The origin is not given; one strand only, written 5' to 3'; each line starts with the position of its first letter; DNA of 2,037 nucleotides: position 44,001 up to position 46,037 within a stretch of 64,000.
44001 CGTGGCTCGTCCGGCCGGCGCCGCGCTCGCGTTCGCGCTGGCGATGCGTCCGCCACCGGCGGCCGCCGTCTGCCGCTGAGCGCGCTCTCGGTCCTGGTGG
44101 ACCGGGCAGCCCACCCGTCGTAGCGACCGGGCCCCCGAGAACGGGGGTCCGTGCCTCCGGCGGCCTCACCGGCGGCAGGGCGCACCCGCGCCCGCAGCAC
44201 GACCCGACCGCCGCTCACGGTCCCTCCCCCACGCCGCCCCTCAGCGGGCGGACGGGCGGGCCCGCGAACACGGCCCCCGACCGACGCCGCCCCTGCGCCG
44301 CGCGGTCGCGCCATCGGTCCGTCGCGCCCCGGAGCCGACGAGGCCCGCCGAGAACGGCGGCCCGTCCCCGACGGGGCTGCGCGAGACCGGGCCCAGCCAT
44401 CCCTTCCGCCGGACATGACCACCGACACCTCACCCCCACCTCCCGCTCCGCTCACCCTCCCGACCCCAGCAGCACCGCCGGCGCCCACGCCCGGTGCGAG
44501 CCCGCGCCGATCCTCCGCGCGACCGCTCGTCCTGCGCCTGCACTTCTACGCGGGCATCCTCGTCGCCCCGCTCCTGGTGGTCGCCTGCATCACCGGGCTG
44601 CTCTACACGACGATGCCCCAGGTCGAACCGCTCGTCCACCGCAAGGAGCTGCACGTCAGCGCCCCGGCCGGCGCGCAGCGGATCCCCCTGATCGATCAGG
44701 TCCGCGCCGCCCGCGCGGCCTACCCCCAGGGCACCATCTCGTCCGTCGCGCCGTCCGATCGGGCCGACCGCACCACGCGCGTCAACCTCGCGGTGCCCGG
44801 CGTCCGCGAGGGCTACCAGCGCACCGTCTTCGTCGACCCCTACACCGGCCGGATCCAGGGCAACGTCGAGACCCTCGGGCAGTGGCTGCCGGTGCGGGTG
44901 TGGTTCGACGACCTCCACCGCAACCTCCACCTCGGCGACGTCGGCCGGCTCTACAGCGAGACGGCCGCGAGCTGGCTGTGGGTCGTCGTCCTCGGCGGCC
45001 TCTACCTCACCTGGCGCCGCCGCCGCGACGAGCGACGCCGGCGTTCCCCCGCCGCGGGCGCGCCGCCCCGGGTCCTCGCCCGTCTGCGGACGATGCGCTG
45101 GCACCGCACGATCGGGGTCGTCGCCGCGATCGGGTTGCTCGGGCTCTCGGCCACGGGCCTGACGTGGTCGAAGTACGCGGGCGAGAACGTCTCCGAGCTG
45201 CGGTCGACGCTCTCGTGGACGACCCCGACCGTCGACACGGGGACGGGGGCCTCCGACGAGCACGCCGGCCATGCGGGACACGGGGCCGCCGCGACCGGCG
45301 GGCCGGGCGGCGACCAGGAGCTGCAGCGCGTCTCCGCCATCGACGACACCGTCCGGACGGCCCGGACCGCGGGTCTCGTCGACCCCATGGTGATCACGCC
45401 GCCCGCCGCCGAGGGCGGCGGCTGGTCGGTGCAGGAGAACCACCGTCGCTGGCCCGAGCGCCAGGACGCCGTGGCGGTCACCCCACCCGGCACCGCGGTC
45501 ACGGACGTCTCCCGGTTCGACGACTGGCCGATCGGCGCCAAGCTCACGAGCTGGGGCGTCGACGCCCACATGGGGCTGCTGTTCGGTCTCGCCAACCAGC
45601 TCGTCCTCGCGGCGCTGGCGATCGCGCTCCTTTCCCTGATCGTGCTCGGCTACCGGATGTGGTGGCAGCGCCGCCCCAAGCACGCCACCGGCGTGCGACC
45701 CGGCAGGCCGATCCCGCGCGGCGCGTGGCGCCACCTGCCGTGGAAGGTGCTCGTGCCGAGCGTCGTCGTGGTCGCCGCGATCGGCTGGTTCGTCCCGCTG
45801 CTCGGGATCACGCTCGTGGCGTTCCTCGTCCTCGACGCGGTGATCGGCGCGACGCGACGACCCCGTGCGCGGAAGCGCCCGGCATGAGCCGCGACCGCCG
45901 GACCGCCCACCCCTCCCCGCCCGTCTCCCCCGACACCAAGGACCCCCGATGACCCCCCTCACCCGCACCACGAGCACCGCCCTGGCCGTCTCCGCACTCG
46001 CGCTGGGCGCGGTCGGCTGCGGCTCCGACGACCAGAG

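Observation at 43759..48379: Non-canonical iron/copper uptake operon: PepSY-TM + P19-like lipoprotein + Tat DyP-like protein + His-anchored protein, no Ftr1/EfeU permease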

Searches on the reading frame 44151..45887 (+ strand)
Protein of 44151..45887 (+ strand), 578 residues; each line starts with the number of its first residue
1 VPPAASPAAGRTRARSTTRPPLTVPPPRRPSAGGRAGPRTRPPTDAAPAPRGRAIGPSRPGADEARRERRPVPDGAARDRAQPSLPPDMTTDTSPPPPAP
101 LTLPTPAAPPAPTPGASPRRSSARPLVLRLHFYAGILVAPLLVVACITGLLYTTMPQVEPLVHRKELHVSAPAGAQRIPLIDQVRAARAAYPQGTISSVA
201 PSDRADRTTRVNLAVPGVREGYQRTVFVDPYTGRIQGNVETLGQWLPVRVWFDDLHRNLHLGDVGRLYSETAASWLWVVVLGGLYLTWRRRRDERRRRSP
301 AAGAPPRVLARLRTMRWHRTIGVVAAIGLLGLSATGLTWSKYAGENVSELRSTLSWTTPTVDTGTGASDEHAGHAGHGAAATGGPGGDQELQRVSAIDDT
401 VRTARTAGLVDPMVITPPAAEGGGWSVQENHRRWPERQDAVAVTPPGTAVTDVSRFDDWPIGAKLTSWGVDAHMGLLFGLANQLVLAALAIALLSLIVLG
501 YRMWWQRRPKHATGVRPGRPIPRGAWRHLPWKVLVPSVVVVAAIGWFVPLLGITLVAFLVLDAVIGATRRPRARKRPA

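Call 4: search_protein_families(library=pfam, proteins=[window:44151-45887:+], max_evalue=0.1)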
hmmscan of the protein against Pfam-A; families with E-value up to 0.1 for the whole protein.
window:44151-45887:+ (578 aa): 3 families
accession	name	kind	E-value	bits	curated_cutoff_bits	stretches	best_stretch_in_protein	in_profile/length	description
PF03929.21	PepSY_TM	-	1.2e-70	239.2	28.8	1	128-507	1-295/295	PepSY-associated TM region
PF03413.25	PepSY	-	0.00051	20.7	24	1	182-237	6-58/60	Peptidase propeptide and YPEB domain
PF16357.10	PepSY_TM_like_2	-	0.0051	17.3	27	1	175-293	64-173/197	Putative PepSY_TM-like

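Call 5: search_protein_families(library=ncbifam, proteins=[window:44415-45887:+], max_evalue=0.1)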
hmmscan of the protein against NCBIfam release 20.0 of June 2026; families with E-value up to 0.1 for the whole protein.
window:44415-45887:+ (490 aa): 0 families

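Call 66: find_homologous_proteins(query=window:44415-45887:+, max_evalue=1e-10)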
Query window:44415-45887:+ (490 aa): 4565 proteins with E <= 1e-10 among 8000 candidates; the best 120 are listed.
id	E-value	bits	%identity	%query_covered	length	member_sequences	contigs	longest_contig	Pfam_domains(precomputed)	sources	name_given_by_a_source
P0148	0.0e+0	1069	97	100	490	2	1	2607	PF03929.22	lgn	-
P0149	3.1e-260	882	85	90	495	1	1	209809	PF03929.22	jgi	jgi:uncharacterized iron-regulated membrane protein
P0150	3.1e-254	862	78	99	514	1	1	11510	PF03929.22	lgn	-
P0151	1.2e-233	794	74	99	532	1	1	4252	PF03929.22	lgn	-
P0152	3.9e-233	793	76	97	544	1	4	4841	PF03929.22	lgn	-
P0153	1.8e-214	731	69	99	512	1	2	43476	PF03929.22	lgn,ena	-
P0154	1.9e-198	678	62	98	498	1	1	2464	PF03929.22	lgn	-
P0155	3.7e-198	677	65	93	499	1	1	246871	PF03929.22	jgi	jgi:uncharacterized iron-regulated membrane protein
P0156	4.4e-198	677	70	91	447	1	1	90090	PF03929.22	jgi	jgi:uncharacterized iron-regulated membrane protein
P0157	3.2e-195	668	64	93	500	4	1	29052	PF03929.22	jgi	jgi:uncharacterized iron-regulated membrane protein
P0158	4.3e-192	657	63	96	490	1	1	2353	PF03929.22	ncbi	ncbi:PepSY-associated TM helix domain-containing protein [Patulibacter sp. S7RM1-6]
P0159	1.5e-190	652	63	94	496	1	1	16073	PF03929.22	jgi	jgi:uncharacterized iron-regulated membrane protein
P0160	4.6e-175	601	62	93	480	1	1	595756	PF03929.22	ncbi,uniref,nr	ncbi:PepSY domain-containing protein [Patulibacter sp. SYSU D01012]|uniref:PepSY-associated TM helix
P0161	2.5e-142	493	52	91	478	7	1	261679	PF03929.22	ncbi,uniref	ncbi:PepSY-associated TM helix domain-containing protein [Nocardioides sp. NPDC058538]|uniref:PepSY-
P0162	2.9e-142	493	55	96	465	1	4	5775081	PF03929.22,PF03413.26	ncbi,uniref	ncbi:PepSY-associated TM helix domain-containing protein [Prauserella oleivorans]|uniref:PepSY-assoc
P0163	4.2e-142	492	51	99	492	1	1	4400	PF03929.22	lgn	-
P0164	7.1e-142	492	53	90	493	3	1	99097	PF03929.22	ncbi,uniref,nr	ncbi:PepSY domain-containing protein [Aeromicrobium fastidiosum]|uniref:PepSY-associated TM helix do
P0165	2.3e-141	490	53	92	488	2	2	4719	PF03929.22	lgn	-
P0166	4.9e-141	489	53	95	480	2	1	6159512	PF03929.22,PF03413.26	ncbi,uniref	ncbi:PepSY domain-containing protein [Nocardioides sp. NBC_00368]|uniref:PepSY-associated TM helix d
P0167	8.3e-141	488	51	100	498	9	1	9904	PF03929.22,PF03413.26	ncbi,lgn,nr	ncbi:MAG TPA: PepSY domain-containing protein [Promicromonospora sp.]|nr:PepSY domain-containing pro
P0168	1.4e-140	487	53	92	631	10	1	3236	PF03929.22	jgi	jgi:uncharacterized iron-regulated membrane protein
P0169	2.0e-140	487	52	92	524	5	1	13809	PF03929.22,PF03413.26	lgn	-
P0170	2.3e-140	487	52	94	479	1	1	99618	PF03929.22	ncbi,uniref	ncbi:PepSY domain-containing protein [Nocardioides sp. NPDC047086]|uniref:PepSY-associated TM helix 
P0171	2.4e-140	487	52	91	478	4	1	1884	PF03929.22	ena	-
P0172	3.7e-140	486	52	98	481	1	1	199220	PF03929.22,PF03413.26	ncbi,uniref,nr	ncbi:PepSY domain-containing protein [Nocardioides sp. KC13]|uniref:PepSY domain-containing protein 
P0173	5.0e-140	486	52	95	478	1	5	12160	PF03929.22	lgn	-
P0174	5.4e-140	486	51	97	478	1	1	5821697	PF03929.22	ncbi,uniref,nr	ncbi:PepSY-associated TM helix domain-containing protein [Nocardioides luteus]|uniref:PepSY-associat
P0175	2.3e-139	483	51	95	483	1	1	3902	PF03929.22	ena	-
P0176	3.5e-139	483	51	96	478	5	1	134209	PF03929.22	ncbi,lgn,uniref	ncbi:PepSY domain-containing protein [Nocardioides sp. NPDC004968]|uniref:PepSY-associated TM helix 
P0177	3.5e-139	483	51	96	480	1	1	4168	PF03929.22,PF03413.26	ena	-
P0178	8.3e-139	482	54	93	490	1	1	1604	PF03929.22,PF03413.26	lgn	-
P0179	8.3e-139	482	53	94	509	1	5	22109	PF03929.22,PF03413.26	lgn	-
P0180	1.6e-138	481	52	91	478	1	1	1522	PF03929.22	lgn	-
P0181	1.7e-138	481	52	90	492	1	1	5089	PF03929.22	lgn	-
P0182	3.0e-138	480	51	97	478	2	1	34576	PF03929.22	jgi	jgi:uncharacterized iron-regulated membrane protein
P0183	3.1e-138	480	56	91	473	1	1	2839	PF03929.22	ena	-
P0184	3.1e-138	480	50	97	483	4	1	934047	PF03929.22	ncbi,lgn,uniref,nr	ncbi:Uncharacterized iron-regulated membrane protein [Nocardioides sp. YR527]|uniref:PepSY-associate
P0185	4.1e-138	479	51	96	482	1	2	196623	PF03929.22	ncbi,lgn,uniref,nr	ncbi:PepSY-associated TM helix domain-containing protein [Nocardioides albus]|uniref:Putative iron-r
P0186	5.8e-138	479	51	91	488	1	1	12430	PF03929.22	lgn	-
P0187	5.8e-138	479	50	97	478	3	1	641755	PF03929.22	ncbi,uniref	ncbi:PepSY domain-containing protein [Nocardioides sp. NPDC127503]|uniref:PepSY-associated TM helix 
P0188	6.7e-138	479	53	90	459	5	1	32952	PF03929.22,PF03413.26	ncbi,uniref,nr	ncbi:peptidase [Prauserella sp. PE36]|uniref:PepSY-associated TM helix domain-containing protein n=1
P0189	7.7e-138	478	51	90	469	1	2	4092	PF03929.22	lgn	-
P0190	2.4e-137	477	51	93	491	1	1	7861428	PF03929.22,PF03413.26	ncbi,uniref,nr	ncbi:PepSY domain-containing protein [Streptomyces sp. MP131-18]|uniref:PepSY-associated TM helix do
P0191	4.1e-137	476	51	95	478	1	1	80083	PF03929.22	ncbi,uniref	ncbi:PepSY domain-containing protein [Nocardioides sp. NPDC000445]|uniref:PepSY-associated TM helix 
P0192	5.1e-137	476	54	93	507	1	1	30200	PF03929.22,PF03413.26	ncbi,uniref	ncbi:PepSY-associated TM helix domain-containing protein [Rhodococcus wratislaviensis]|uniref:PepSY-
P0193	5.4e-137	476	53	92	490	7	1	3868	PF03929.22,PF03413.26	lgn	-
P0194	6.0e-137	475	49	97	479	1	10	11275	PF03929.22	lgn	-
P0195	8.2e-137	475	52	95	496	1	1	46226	PF03929.22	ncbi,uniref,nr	ncbi:PepSY domain-containing protein [Cellulosimicrobium sp. CUA-896]|uniref:PepSY-associated TM hel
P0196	9.2e-137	475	67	66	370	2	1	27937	PF03929.22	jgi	jgi:uncharacterized iron-regulated membrane protein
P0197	1.8e-136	474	50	93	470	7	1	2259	PF03929.22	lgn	-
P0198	2.0e-136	474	52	95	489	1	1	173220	PF03929.22,PF03413.26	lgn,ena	-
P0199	2.2e-136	474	53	92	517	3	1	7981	PF03929.22,PF03413.26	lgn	-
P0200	2.3e-136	474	49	99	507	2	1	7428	PF03929.22,PF03413.26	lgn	-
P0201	2.8e-136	473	52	96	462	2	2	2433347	PF03929.22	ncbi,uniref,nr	ncbi:PepSY-associated TM helix domain-containing protein [Prauserella muralis]|uniref:Peptidase n=1 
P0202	2.8e-136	473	51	94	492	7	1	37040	PF03929.22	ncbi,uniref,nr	ncbi:PepSY domain-containing protein [Nocardioides sp.]|uniref:PepSY-associated TM helix domain-cont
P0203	2.9e-136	473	50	96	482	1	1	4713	PF03929.22,PF03413.26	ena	-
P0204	3.9e-136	473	52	97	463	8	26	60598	PF03929.22,PF03413.26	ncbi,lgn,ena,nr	ncbi:MAG TPA: PepSY domain-containing protein [Nonomuraea sp.]|nr:PepSY domain-containing protein [N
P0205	4.3e-136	473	49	98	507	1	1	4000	PF03929.22,PF03413.26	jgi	jgi:uncharacterized iron-regulated membrane protein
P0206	5.5e-136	472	50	90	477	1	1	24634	PF03929.22,PF03413.26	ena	-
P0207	5.7e-136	472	52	91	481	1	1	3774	PF03929.22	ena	-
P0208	1.1e-135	471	52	97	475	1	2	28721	PF03929.22,PF03413.26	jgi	jgi:uncharacterized iron-regulated membrane protein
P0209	1.1e-135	471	50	97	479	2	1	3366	PF03929.22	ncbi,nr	ncbi:MAG: PepSY domain-containing protein [Actinomycetota bacterium]|nr:PepSY domain-containing prot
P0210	1.1e-135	471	50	90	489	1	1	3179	PF03929.22,PF03413.26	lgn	-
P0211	1.8e-135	471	51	90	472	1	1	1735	PF03929.22,PF03413.26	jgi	jgi:uncharacterized iron-regulated membrane protein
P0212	2.5e-135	470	50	90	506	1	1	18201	PF03929.22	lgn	-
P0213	2.8e-135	470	51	98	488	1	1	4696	PF03929.22,PF03413.26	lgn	-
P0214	2.9e-135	470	52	92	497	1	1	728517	PF03929.22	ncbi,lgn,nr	ncbi:PepSY domain-containing protein [Cellulosimicrobium terreum]|nr:PepSY domain-containing protein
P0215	3.6e-135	470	52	95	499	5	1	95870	PF03929.22,PF03413.26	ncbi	ncbi:PepSY-associated TM helix domain-containing protein [Streptomyces decoyicus]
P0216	4.0e-135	469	51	97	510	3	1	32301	PF03929.22,PF03413.26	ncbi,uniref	ncbi:PepSY domain-containing protein [Streptomyces sp. NPDC048611]|uniref:PepSY-associated TM helix 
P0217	5.3e-135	469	49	99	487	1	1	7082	PF03929.22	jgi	jgi:uncharacterized iron-regulated membrane protein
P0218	6.7e-135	469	52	95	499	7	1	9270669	PF03929.22,PF03413.26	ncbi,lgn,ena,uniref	ncbi:PepSY-associated TM helix domain-containing protein [Streptomyces decoyicus]|uniref:PepSY-assoc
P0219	8.7e-135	468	48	95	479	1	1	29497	PF03929.22,PF03413.26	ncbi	ncbi:PepSY domain-containing protein [soil metagenome]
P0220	9.0e-135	468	51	95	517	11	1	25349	PF03929.22,PF03413.26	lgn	-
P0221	9.8e-135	468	49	91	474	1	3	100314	PF03929.22,PF03413.26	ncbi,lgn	ncbi:PepSY domain-containing protein [soil metagenome]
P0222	1.2e-134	468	50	95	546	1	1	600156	PF03929.22,PF03413.26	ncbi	ncbi:PepSY domain-containing protein [Gordonia sinesedis]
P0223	1.3e-134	468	53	92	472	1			PF03929.22,PF03413.26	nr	nr:PepSY domain-containing protein [Streptomyces hygroscopicus]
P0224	1.3e-134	468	50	91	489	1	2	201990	PF03929.22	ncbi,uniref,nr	ncbi:PepSY domain-containing protein [Streptomyces bambusae]|uniref:PepSY-associated TM helix domain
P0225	1.3e-134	468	52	95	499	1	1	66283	PF03929.22,PF03413.26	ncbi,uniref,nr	ncbi:PepSY domain-containing protein [Streptomyces sp. MCA2]|uniref:PepSY-associated TM helix domain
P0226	1.4e-134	468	53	92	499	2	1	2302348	PF03929.22,PF03413.26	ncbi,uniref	ncbi:PepSY domain-containing protein [Streptomyces sp. MS1.AVA.3]|uniref:PepSY-associated TM helix d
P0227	1.6e-134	468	53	92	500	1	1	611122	PF03929.22,PF03413.26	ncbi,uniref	ncbi:PepSY-associated TM helix domain-containing protein [Streptomyces platensis]|uniref:PepSY-assoc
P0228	1.6e-134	467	49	87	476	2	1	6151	PF03929.22,PF03413.26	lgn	-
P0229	1.8e-134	467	51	94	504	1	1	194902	PF03929.22,PF03413.26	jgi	-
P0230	1.9e-134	467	52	92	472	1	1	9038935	PF03929.22,PF03413.26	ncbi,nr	ncbi:PepSY domain-containing protein [Streptomyces decoyicus]|nr:PepSY domain-containing protein [St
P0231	2.1e-134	467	51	92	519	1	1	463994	PF03929.22,PF03413.26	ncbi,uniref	ncbi:PepSY-associated TM helix domain-containing protein [Rhodococcus sp. NPDC058521]|uniref:PepSY-a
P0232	2.3e-134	467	50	98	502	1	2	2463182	PF03929.22,PF03413.26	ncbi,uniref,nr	ncbi:PepSY-associated TM helix domain-containing protein [Streptomyces violaceusniger]|uniref:Peptid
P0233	2.8e-134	467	52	92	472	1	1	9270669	PF03929.22,PF03413.26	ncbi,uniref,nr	ncbi:PepSY domain-containing protein [Streptomyces decoyicus]|uniref:PepSY domain-containing protein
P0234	3.1e-134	467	49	94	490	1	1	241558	PF03929.22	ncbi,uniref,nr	ncbi:PepSY-associated TM helix domain-containing protein [Prauserella cavernicola]|uniref:PepSY doma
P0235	3.2e-134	466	52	92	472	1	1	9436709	PF03929.22,PF03413.26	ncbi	ncbi:PepSY domain-containing protein [Streptomyces decoyicus]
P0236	4.0e-134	466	52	95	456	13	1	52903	PF03929.22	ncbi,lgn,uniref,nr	ncbi:PepSY domain-containing protein [Saccharopolyspora karakumensis]|uniref:PepSY domain-containing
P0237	4.4e-134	466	50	91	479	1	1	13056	PF03929.22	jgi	jgi:uncharacterized iron-regulated membrane protein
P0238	4.4e-134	466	53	91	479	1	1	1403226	PF03929.22,PF03413.26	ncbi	ncbi:PepSY domain-containing protein [Nocardioides sp. NPDC126508]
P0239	4.7e-134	466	48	99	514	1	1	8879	PF03929.22,PF03413.26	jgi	jgi:uncharacterized iron-regulated membrane protein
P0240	5.3e-134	466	52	92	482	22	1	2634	PF03929.22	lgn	-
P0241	6.7e-134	465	51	97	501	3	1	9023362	PF03929.22,PF03413.26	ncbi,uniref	ncbi:PepSY-associated TM helix domain-containing protein [Streptomyces sirii]|uniref:PepSY-associate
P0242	7.3e-134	465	53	91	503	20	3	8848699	PF03929.22,PF03413.26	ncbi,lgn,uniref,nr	ncbi:PepSY domain-containing protein [Streptomyces caniferus]|uniref:PepSY-associated TM helix domai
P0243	7.4e-134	465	50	96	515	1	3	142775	PF03929.22,PF03413.26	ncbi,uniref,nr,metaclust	ncbi:PepSY domain-containing protein [Streptomyces sp. NPDC004959]|uniref:PepSY-associated TM helix 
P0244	7.5e-134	465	50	91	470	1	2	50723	PF03929.22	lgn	-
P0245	7.7e-134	465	51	98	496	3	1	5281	PF03929.22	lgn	-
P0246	7.7e-134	465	47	93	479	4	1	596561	PF03929.22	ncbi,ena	-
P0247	8.3e-134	465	49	92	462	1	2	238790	PF03929.22,PF03413.26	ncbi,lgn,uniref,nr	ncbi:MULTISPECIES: PepSY-associated TM helix domain-containing protein [unclassified Mycobacterium]|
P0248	8.8e-134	465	51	97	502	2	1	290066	PF03929.22,PF03413.26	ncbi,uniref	ncbi:PepSY-associated TM helix domain-containing protein [Streptomyces sp. NPDC059008]|uniref:PepSY-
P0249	1.0e-133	465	54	91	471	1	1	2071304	PF03929.22,PF03413.26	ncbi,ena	-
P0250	1.1e-133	465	50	98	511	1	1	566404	PF03929.22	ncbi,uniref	ncbi:PepSY domain-containing protein [Streptomyces sp. NPDC048637]|uniref:PepSY-associated TM helix 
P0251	1.2e-133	465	53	92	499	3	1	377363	PF03929.22,PF03413.26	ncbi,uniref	ncbi:PepSY-associated TM helix domain-containing protein [Streptomyces decoyicus]|uniref:PepSY-assoc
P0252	1.4e-133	464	51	90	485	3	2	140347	PF03929.22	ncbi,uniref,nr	ncbi:PepSY-associated TM helix domain-containing protein [Gordonia rhizosphera]|uniref:PepSY domain-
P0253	1.5e-133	464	49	91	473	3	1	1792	PF03929.22,PF03413.26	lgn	-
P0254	1.7e-133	464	53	90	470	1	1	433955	PF03929.22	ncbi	ncbi:PepSY domain-containing protein [Myceligenerans cantabricum]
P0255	2.1e-133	464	52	96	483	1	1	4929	PF03929.22,PF03413.26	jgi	jgi:uncharacterized iron-regulated membrane protein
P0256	2.3e-133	464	52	97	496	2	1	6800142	PF03929.22,PF03413.26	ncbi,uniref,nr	ncbi:PepSY-associated TM helix domain-containing protein [Thermomonospora amylolytica]|uniref:PepSY-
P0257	2.3e-133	464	53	92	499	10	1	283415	PF03929.22,PF03413.26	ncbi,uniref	ncbi:PepSY domain-containing protein [Streptomyces decoyicus]|uniref:PepSY-associated TM helix domai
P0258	2.7e-133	463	51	94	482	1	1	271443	PF03929.22,PF03413.26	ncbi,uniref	ncbi:PepSY-associated TM helix domain-containing protein [Streptomyces sp. NPDC001351]|uniref:PepSY-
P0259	2.8e-133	463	53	93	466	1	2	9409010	PF03929.22,PF03413.26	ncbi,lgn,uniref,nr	ncbi:PepSY-associated TM helix domain-containing protein [Streptomyces sp. NBC_00588]|uniref:PepSY-a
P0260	3.0e-133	463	48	97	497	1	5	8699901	PF03929.22,PF03413.26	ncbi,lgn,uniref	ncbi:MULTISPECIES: PepSY-associated TM helix domain-containing protein [unclassified Streptomyces]|u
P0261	3.1e-133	463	53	91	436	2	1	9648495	PF03929.22,PF03413.26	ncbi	ncbi:PepSY domain-containing protein [Streptomyces sp. NBC_00448]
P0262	3.1e-133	463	51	90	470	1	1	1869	PF03929.22,PF03413.26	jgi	jgi:uncharacterized iron-regulated membrane protein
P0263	3.6e-133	463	50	95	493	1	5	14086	PF03929.22,PF03413.26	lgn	-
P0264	4.0e-133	463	51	97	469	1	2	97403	PF03929.22,PF03413.26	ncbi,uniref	ncbi:PepSY-associated TM helix domain-containing protein [Streptomyces caelestis]|uniref:PepSY-assoc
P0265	4.3e-133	463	49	100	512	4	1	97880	PF03929.22,PF03413.26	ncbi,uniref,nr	ncbi:PepSY domain-containing protein [Streptomyces sp. SID11385]|uniref:PepSY-associated TM helix do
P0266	4.9e-133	463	49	91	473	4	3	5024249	PF03929.22,PF03413.26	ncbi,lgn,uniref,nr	ncbi:PepSY-associated TM helix domain-containing protein [Mycolicibacterium celeriflavum]|uniref:Pep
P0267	5.7e-133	462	49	98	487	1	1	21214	PF03929.22,PF03413.26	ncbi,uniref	ncbi:PepSY domain-containing protein [Streptomyces sp. NPDC008139]|uniref:PepSY-associated TM helix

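Call 67: find_encoding_contigs(protein=P0160, flank=7000, max_places=1)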
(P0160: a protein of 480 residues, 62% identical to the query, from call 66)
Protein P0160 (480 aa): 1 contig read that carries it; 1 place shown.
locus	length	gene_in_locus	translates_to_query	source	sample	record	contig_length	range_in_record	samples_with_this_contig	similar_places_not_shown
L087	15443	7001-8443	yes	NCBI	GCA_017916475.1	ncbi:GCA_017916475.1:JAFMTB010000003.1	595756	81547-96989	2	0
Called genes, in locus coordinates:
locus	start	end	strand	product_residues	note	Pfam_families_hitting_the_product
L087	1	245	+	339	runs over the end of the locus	PF10974:DUF2804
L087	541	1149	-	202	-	-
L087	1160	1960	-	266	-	PF00005:ABC_tran, PF13304:AAA_21 (faint)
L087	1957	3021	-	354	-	PF01032:FecCD, PF00950:ABC-3 (weak)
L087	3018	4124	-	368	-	PF01497:Peripla_BP_2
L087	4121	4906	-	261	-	PF08241:Methyltransf_11 (weak), PF08242:Methyltransf_12, PF13649:Methyltransf_25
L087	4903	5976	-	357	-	PF01497:Peripla_BP_2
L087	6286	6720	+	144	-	-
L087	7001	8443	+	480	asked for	PF03929:PepSY_TM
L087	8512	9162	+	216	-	PF10634:Iron_transport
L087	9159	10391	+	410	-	PF24152:DUF7405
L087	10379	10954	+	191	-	-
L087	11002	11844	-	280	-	PF09678:Caa3_CtaG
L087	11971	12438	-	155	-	-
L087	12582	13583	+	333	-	PF11583:AurF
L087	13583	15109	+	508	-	PF12797:Fer4_2 (faint), PF12838:Fer4_7, PF13187:Fer4_9 (weak), PF13237:Fer4_10 (faint), PF13484:Fer4_16 (faint), PF00037:Fer4, PF12837:Fer4_6 (weak), PF07992:Pyr_redox_2, +2 more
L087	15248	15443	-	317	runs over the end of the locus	PF00296:Bac_luciferase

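Call 68: find_encoding_contigs(protein=P0174, flank=7000, max_places=1)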
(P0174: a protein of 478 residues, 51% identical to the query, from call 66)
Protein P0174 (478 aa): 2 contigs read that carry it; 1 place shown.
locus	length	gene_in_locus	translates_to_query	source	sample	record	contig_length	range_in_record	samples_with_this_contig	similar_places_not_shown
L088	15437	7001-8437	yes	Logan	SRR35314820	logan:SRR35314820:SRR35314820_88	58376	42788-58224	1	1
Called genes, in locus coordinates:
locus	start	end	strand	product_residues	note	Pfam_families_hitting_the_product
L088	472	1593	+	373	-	PF00762:Ferrochelatase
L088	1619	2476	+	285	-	PF00459:Inositol_P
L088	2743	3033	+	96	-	PF13834:DUF4193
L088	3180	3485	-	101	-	PF14019:DUF4235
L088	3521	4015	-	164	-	PF11292:DUF3093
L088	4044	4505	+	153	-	PF00692:dUTPase, PF22769:DCD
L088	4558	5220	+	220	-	PF12502:DUF3710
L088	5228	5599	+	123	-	-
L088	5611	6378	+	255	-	PF11361:DUF3159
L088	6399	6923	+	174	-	-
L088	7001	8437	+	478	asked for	PF03929:PepSY_TM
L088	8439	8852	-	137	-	PF01475:FUR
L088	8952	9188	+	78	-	PF00830:Ribosomal_L28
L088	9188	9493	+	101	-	PF00253:Ribosomal_S14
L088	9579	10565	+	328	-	PF03773:ArsP_1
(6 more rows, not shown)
